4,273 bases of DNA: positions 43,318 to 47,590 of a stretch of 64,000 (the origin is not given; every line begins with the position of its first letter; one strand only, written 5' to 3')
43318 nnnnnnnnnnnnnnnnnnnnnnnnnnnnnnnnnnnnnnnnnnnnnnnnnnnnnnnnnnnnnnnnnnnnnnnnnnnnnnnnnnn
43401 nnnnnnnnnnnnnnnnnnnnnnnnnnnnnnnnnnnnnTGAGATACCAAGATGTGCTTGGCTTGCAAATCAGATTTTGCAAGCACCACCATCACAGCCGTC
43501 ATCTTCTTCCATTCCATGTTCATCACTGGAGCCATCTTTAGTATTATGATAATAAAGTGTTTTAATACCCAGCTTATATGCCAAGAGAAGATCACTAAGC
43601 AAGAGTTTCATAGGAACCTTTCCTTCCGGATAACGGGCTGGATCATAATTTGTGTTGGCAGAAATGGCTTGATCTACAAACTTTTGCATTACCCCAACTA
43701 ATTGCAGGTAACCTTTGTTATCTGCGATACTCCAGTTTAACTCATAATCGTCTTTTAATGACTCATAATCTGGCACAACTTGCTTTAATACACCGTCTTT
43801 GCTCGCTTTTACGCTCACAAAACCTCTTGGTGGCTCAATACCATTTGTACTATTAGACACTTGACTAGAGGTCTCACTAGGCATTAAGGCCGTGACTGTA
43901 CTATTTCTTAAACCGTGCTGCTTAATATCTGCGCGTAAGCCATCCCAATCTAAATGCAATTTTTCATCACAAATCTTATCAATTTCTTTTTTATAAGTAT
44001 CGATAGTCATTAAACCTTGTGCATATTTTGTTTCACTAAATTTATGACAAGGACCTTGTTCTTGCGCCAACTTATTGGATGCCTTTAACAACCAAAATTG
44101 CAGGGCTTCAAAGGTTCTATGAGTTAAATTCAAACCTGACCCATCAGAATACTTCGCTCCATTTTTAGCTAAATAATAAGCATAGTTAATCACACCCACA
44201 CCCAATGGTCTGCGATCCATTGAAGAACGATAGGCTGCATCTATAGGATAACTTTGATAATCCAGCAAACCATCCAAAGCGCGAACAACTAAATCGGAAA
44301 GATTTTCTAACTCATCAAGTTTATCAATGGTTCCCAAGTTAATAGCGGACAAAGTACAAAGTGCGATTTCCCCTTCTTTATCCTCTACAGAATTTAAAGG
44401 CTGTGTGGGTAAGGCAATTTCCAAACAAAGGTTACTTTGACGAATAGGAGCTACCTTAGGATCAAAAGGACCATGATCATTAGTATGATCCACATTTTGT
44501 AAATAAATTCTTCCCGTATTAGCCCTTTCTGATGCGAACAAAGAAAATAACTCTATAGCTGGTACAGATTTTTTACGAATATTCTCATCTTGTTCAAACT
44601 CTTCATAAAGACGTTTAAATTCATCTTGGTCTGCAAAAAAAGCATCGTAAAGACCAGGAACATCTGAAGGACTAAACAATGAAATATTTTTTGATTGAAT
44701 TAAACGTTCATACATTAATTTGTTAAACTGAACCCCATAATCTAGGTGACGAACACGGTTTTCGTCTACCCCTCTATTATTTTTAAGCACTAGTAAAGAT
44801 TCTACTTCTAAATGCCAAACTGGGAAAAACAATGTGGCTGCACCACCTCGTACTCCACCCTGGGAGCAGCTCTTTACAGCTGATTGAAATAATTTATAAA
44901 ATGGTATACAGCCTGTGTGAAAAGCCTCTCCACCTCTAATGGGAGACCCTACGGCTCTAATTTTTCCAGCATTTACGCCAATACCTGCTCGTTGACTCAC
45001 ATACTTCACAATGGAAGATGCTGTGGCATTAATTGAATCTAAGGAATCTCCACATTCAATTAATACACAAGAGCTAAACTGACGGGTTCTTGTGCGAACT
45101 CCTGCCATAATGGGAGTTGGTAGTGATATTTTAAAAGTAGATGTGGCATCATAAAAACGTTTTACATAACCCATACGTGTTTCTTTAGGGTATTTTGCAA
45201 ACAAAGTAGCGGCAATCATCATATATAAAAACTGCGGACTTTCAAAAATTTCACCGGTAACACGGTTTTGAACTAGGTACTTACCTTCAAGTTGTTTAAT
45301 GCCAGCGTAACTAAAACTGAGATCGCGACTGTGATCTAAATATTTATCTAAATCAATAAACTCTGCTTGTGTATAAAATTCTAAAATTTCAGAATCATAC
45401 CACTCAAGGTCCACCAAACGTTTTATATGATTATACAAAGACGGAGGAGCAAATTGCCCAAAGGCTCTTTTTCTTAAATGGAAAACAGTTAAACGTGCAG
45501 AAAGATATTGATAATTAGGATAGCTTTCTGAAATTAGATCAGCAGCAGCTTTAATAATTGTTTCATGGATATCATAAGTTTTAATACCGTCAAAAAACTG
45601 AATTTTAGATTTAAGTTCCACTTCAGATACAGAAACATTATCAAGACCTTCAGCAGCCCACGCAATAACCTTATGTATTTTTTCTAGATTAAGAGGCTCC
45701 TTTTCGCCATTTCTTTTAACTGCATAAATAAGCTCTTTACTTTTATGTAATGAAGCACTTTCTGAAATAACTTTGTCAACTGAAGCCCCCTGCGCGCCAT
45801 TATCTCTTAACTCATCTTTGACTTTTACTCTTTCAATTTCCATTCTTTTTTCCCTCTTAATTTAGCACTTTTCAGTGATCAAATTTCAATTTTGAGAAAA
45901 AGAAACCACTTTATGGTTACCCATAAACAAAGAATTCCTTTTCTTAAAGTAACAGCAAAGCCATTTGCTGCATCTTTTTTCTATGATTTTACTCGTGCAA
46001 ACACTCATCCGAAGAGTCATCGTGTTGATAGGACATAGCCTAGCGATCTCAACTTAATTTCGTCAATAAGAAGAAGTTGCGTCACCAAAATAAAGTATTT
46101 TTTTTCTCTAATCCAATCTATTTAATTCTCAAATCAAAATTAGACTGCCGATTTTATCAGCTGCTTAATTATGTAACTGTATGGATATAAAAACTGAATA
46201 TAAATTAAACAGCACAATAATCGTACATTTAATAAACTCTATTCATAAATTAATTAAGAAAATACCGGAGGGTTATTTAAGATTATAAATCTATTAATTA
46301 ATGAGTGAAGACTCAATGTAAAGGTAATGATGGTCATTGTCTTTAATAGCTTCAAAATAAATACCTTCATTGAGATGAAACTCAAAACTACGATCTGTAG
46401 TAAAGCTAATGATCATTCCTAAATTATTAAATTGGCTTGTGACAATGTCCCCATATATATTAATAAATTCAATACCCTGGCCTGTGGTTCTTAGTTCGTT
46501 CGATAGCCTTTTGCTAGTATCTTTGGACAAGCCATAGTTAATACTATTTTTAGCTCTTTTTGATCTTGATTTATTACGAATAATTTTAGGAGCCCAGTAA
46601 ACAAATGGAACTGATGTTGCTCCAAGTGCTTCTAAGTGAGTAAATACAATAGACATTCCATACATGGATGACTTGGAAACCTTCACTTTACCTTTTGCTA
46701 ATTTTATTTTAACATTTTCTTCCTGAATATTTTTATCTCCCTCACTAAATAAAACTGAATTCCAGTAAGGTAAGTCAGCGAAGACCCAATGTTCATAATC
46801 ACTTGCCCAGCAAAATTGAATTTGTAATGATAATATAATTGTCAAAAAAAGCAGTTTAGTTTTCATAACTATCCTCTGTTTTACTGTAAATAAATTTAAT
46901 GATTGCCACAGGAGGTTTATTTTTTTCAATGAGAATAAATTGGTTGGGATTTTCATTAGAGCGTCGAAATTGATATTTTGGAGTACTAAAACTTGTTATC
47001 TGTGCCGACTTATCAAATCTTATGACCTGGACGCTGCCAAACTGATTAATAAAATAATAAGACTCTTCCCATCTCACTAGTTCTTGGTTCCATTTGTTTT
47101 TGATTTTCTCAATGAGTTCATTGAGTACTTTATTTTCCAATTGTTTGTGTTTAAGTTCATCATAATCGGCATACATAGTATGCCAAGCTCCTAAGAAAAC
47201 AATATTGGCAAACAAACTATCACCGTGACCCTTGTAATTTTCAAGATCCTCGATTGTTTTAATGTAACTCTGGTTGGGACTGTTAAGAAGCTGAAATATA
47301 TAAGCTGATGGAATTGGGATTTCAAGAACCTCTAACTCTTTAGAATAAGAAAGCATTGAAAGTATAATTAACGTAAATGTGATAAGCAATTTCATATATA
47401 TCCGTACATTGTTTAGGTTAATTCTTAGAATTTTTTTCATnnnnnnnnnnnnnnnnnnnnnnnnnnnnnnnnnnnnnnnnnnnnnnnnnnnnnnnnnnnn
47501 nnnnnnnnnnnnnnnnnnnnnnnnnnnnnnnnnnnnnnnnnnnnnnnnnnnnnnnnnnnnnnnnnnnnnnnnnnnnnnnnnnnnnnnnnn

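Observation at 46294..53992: Six-member paralogue family with a shared C-terminal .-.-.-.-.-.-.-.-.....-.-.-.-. module, four members also sharing a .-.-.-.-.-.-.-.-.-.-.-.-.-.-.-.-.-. head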

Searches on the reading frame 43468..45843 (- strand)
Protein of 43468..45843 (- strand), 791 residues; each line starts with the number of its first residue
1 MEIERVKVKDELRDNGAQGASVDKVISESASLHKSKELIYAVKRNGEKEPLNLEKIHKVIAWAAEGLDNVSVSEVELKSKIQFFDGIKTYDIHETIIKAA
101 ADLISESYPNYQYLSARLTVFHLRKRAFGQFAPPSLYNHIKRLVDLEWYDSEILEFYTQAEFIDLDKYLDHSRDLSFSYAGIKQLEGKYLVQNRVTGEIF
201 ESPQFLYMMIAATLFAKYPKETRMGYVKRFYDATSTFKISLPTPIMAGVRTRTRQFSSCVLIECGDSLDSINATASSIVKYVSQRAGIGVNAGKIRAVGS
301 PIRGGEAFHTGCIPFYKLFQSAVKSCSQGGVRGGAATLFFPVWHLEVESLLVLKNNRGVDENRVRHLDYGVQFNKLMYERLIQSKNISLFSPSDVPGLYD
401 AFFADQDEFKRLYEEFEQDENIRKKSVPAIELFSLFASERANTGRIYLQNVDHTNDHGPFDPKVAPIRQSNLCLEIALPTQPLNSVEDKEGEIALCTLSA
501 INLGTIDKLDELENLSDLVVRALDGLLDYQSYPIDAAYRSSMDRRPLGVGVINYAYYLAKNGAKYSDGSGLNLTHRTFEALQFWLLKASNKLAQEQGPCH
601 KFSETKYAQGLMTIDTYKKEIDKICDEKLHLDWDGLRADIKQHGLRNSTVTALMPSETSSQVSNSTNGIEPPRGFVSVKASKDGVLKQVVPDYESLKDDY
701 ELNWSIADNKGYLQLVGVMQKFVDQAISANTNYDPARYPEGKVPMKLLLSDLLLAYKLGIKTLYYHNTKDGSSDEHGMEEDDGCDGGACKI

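Call 68: find_related_loci(query=window:43468-45843:-, collection=genome_contigs, flank=3000)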
Query window:43468-45843:- (791 aa) in genome_contigs; peptide patterns used: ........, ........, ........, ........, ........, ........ (x = any residue, [..] = any of these).
287 stretches matched a pattern; 141 encode a relative of the query (tblastn E <= 1e-3); the best 80 are kept; 80 distinct loci.
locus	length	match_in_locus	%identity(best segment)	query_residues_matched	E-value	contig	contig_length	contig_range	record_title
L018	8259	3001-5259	76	39-791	0e+0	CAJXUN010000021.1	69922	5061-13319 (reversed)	MAG TPA_asm: uncultured Colwellia sp. isolate SRR3933282_bin.2_MetaBAT_v2.12.1_MAG genome assembly, contig: NODE_26_leng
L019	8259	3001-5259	75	39-791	0e+0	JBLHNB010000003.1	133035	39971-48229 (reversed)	MAG: Alteromonadaceae bacterium isolate 3300055726_96 Ga0535650_0000076, whole genome shotgun sequence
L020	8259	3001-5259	75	39-791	0e+0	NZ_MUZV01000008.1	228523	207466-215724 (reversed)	Cognaticolwellia aestuarii strain KCTC 12480 contig8, whole genome shotgun sequence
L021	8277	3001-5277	74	39-791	0e+0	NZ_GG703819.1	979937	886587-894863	Providencia rustigianii DSM 4541 Scfld2, whole genome shotgun sequence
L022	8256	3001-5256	75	39-791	0e+0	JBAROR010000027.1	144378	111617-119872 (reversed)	MAG: Cognaticolwellia sp. isolate MFD12168_ilm_asm_bin13 k127_122553, whole genome shotgun sequence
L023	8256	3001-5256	75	39-791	0e+0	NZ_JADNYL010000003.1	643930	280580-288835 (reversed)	Thalassotalea sp. G2M2-11 3, whole genome shotgun sequence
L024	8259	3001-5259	74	39-791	0e+0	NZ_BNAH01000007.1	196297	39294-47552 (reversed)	Thalassotalea profundi strain CGMCC 1.15922 sequence07, whole genome shotgun sequence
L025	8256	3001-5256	75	39-791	0e+0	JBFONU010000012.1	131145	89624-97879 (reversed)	Colwelliaceae bacterium 6441 NODE_12_length_131145_cov_36.064013_pilon, whole genome shotgun sequence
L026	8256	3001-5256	75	39-791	0e+0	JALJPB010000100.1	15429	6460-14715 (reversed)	MAG: Colwellia sp. isolate ALOHA_DT_126 DT-Colwellia-8_100, whole genome shotgun sequence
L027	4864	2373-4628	74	39-791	0e+0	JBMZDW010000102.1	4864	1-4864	MAG: Cognaticolwellia sp. isolate ME_XS_2203_1_bin_22 ME_XS_2203_1_bin_22_102, whole genome shotgun sequence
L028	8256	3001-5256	75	39-791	0e+0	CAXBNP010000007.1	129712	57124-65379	MAG TPA_asm: uncultured Colwellia sp. isolate ERR2762166_binner12_Refined_10 genome assembly, contig: ERZ3421491.18, who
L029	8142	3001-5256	75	39-791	0e+0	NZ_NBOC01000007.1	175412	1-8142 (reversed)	Colwellia chukchiensis strain CGMCC 1.9127 scaffold7, whole genome shotgun sequence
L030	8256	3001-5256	75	39-791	0e+0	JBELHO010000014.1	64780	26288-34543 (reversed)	MAG: Thalassotalea sp. isolate REMEI102_ass_metaspades_bin.21 NODE_507_length_64780_cov_9.310251, whole genome shotgun s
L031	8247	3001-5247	74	42-791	0e+0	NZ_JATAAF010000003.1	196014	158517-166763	Porticoccus sp. W117 Scaffold3, whole genome shotgun sequence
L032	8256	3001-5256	75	39-791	0e+0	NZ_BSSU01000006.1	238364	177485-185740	Thalassotalea eurytherma strain JCM 18482 sequence06, whole genome shotgun sequence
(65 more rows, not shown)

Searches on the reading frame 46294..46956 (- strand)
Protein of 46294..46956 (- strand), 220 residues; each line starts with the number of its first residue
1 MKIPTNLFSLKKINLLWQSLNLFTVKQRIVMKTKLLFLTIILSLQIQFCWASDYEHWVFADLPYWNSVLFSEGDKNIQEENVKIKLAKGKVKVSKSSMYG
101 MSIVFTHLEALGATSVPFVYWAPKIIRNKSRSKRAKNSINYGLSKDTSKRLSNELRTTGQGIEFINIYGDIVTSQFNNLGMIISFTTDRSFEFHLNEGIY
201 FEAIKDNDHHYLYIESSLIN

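Call 4: search_protein_families(library=pfam, proteins=[window:46294-46956:-], max_evalue=1)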
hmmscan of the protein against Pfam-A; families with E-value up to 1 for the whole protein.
window:46294-46956:- (220 aa): 0 families

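Call 5: search_protein_families(library=ncbifam, proteins=[window:46294-46956:-], max_evalue=1)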
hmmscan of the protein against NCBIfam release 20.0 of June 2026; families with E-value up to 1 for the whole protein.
window:46294-46956:- (220 aa): 2 families
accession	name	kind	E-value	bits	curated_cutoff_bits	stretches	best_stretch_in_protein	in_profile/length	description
NF045678.1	TransRegIrrA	equivalog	0.16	11.8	150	0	67-106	29-68/138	iron response transcriptional regulator IrrA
NF047967.1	SCO6881_fam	exception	0.19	10.8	325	1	90-127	152-190/329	SCO6881 family protein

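Call 66: search_protein_families(library=phrogs, proteins=[window:46294-46956:-], max_evalue=0.1)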
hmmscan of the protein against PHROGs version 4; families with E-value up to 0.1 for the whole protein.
window:46294-46956:- (220 aa): 0 families

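Call 67: search_protein_families(library=padloc, proteins=[window:46294-46956:-], max_evalue=0.1)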
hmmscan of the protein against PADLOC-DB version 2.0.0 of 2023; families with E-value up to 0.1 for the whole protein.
window:46294-46956:- (220 aa): 0 families

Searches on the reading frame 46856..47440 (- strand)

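Call 4: search_protein_families(library=pfam, proteins=[window:46856-47440:-], max_evalue=1)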
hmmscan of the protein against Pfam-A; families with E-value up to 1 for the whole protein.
window:46856-47440:- (194 aa): 0 families

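Call 5: search_protein_families(library=ncbifam, proteins=[window:46856-47440:-], max_evalue=1)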
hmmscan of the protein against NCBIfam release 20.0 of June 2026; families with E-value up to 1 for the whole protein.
window:46856-47440:- (194 aa): 1 family
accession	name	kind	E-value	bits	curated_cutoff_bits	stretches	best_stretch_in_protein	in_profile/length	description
NF008636.0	PRK11625.1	equivalog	0.027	14.7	117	1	92-155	14-77/86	Rho-binding antiterminator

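Call 66: search_protein_families(library=phrogs, proteins=[window:46856-47440:-], max_evalue=0.1)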
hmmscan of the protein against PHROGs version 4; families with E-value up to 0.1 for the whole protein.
window:46856-47440:- (194 aa): 0 families

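Call 67: search_protein_families(library=padloc, proteins=[window:46856-47440:-], max_evalue=0.1)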
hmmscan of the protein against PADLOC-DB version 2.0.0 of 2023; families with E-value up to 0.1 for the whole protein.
window:46856-47440:- (194 aa): 0 families
